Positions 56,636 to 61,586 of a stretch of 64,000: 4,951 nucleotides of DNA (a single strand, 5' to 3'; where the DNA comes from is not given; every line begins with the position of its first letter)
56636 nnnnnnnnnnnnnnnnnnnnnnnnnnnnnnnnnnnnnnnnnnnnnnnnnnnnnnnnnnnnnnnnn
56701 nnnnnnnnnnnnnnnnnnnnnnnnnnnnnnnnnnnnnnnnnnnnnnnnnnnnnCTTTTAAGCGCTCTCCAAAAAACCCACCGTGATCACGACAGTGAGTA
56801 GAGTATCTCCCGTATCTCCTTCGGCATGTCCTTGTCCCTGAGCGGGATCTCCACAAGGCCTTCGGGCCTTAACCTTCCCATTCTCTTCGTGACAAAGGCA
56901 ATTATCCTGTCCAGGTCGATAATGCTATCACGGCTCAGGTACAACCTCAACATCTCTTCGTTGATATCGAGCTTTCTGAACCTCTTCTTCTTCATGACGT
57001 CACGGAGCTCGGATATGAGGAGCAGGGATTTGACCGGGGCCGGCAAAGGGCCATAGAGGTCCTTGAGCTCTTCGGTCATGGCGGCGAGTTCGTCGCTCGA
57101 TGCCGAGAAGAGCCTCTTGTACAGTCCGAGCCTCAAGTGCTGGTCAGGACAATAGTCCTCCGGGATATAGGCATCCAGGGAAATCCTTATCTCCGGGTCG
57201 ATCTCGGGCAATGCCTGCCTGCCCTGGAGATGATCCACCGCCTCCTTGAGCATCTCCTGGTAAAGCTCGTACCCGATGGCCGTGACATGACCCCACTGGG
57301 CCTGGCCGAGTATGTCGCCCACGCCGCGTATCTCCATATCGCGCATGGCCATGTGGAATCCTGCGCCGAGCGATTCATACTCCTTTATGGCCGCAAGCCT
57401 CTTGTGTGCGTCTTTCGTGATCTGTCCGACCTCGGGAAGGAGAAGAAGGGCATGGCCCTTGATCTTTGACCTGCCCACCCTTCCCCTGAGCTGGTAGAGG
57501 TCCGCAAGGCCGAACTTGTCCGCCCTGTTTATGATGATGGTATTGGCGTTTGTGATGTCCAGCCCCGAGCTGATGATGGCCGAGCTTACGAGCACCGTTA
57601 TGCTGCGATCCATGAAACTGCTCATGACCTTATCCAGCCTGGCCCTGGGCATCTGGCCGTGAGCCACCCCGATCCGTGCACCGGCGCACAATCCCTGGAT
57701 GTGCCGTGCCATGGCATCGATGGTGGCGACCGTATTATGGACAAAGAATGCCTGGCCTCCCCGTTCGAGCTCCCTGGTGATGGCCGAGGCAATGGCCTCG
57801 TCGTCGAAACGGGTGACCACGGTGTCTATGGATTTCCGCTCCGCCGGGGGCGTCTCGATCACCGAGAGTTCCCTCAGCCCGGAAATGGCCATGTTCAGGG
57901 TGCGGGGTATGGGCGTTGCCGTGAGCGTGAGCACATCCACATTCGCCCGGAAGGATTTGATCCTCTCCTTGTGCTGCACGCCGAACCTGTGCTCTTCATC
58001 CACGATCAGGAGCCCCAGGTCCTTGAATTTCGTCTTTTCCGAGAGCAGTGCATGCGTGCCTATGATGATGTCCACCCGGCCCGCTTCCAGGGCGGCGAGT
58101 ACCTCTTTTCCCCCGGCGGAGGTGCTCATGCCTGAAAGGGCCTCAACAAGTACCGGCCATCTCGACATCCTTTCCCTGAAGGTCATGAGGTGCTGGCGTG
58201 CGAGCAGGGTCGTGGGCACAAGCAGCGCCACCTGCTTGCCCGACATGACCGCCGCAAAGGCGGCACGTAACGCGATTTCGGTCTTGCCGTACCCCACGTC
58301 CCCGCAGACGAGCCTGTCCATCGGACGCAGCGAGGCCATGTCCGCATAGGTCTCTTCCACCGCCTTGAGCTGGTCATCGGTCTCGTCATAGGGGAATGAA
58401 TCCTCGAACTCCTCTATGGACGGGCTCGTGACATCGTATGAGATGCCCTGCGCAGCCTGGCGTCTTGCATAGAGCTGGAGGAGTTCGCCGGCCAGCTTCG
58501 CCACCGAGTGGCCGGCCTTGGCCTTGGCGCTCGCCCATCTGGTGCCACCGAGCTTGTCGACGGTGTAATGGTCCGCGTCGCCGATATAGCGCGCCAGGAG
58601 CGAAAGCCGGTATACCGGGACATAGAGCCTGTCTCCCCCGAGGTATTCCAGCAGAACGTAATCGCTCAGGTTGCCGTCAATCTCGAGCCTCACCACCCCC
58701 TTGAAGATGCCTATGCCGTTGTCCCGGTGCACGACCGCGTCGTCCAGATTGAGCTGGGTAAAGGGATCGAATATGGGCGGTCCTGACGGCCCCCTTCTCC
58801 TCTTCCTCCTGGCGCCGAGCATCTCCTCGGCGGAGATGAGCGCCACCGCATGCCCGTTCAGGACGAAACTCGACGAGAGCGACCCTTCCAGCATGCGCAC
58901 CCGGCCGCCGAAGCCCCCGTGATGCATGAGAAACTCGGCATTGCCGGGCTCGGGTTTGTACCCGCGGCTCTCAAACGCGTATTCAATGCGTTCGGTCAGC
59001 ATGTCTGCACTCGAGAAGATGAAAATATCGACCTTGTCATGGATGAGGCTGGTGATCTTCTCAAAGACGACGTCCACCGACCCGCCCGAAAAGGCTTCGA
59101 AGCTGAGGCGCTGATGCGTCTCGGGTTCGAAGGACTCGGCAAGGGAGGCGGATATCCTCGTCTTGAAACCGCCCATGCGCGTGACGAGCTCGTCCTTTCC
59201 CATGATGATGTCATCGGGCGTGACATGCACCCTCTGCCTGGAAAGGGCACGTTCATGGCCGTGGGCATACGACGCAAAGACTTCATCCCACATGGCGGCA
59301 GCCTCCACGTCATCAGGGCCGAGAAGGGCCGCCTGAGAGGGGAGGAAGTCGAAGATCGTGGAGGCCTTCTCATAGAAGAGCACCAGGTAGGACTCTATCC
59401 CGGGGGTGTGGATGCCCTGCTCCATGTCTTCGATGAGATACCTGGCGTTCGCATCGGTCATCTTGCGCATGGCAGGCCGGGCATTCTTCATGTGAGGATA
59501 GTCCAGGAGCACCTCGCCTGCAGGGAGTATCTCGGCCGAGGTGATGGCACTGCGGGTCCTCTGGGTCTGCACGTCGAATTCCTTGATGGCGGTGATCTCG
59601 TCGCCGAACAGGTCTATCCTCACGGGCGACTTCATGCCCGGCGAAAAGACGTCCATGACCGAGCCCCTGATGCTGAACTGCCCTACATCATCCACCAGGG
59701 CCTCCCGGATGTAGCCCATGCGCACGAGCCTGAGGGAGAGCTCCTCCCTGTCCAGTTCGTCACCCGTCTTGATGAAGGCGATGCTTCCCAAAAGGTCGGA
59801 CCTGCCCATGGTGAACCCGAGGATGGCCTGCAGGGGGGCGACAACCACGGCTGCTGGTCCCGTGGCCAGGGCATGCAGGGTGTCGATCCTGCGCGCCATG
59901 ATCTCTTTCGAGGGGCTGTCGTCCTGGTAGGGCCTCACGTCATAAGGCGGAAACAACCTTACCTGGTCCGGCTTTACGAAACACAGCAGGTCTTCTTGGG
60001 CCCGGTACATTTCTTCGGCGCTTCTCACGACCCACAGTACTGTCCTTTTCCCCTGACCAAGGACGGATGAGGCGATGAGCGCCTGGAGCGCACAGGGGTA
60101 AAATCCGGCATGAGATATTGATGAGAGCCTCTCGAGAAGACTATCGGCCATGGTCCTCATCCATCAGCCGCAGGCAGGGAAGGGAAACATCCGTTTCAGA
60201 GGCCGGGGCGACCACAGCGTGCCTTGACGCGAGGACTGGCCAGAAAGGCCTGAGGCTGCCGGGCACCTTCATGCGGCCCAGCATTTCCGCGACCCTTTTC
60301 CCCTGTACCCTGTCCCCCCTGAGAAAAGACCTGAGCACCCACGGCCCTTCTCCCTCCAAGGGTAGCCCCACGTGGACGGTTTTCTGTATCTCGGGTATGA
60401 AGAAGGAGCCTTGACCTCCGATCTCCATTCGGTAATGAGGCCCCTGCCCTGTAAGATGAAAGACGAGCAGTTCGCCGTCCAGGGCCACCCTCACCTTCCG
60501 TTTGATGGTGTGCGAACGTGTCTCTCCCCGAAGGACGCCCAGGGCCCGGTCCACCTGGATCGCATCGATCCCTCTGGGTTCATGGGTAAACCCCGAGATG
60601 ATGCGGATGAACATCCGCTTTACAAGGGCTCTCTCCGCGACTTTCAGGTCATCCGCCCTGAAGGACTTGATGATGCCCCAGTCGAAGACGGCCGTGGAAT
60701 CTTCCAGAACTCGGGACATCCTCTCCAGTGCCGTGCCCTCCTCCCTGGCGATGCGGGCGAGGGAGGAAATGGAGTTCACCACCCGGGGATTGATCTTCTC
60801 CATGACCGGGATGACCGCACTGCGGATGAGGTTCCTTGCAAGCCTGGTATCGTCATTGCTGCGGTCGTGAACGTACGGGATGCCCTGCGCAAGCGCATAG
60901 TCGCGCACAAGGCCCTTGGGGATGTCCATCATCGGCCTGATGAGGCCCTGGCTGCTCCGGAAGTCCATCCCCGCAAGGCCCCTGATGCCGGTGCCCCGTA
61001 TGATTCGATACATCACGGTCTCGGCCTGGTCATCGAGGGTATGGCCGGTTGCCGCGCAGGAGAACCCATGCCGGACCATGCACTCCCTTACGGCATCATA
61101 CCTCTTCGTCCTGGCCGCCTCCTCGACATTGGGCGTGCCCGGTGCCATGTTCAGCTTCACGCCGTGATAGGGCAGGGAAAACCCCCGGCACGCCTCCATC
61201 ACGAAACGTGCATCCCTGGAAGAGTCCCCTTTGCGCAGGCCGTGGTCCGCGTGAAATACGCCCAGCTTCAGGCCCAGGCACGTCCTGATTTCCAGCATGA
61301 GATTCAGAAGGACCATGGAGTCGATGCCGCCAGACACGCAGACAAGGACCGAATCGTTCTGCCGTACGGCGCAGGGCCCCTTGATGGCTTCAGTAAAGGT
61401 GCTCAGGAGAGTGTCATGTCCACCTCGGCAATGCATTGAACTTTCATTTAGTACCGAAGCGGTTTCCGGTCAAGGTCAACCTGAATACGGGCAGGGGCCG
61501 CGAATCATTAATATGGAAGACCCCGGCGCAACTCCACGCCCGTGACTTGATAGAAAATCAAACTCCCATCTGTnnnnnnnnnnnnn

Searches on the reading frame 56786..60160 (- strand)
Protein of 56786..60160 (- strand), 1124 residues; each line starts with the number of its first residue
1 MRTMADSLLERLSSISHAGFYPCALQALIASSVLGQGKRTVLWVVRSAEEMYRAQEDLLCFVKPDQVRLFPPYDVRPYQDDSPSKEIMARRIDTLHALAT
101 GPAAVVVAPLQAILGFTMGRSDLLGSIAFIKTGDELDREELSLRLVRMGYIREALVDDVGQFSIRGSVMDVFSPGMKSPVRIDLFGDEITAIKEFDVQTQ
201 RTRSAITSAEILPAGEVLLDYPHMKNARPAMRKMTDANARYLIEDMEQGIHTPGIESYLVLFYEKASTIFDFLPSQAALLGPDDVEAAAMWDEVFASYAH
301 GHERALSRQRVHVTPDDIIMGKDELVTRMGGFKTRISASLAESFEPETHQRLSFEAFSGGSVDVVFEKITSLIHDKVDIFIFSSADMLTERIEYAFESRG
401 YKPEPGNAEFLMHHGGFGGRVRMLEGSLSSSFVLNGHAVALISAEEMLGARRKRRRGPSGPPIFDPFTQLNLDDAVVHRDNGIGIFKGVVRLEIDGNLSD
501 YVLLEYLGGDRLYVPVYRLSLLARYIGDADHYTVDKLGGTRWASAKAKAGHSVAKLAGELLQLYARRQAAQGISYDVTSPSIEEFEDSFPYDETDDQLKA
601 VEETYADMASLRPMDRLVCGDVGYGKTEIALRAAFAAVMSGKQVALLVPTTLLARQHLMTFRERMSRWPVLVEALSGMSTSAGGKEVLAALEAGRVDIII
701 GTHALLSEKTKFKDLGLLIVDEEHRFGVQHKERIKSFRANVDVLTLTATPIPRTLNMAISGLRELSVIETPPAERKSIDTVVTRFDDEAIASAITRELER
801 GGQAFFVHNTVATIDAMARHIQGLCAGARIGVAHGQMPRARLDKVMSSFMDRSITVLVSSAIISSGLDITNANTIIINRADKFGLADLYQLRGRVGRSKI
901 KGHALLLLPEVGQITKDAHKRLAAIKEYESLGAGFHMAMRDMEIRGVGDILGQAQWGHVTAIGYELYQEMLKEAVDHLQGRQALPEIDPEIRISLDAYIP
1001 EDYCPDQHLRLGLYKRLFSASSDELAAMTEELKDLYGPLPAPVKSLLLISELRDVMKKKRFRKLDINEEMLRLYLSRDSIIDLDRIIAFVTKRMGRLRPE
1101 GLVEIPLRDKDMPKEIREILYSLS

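Call 70: search_protein_families(library=pfam, proteins=[window:56786-60160:-], max_evalue=0.00001)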
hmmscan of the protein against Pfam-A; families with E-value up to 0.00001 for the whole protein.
window:56786-60160:- (1124 aa): 6 families
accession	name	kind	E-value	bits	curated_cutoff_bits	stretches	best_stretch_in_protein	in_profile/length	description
PF00270.35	DEAD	-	6.7e-24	84.9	26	1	595-756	2-165/167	DEAD/DEAH box helicase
PF17757.6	UvrB_inter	-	2e-23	82.8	22.9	1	130-215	3-89/91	UvrB interaction domain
PF03461.20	TRCF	-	1.3e-20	74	25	1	994-1084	2-93/95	TRCF domain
PF00271.37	Helicase_C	-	4.6e-18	65.9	23.5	1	794-898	6-109/110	Helicase conserved C-terminal domain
PF02559.22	CarD_TRCF_RID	-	3.8e-16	59.4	23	1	471-526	2-57/57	CarD-like/TRCF RID domain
PF04851.21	ResIII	-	9.8e-10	39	22.5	1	596-750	7-162/164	Type III restriction enzyme, res subunit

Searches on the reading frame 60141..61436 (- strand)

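Call 70: search_protein_families(library=pfam, proteins=[window:60141-61436:-], max_evalue=0.00001)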
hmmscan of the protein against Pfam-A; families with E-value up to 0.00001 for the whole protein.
window:60141-61436:- (431 aa): 1 family
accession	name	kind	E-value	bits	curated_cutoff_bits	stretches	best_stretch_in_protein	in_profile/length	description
PF01171.26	ATP_bind_3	-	8e-45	153.2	27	1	30-206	2-181/182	PP-loop family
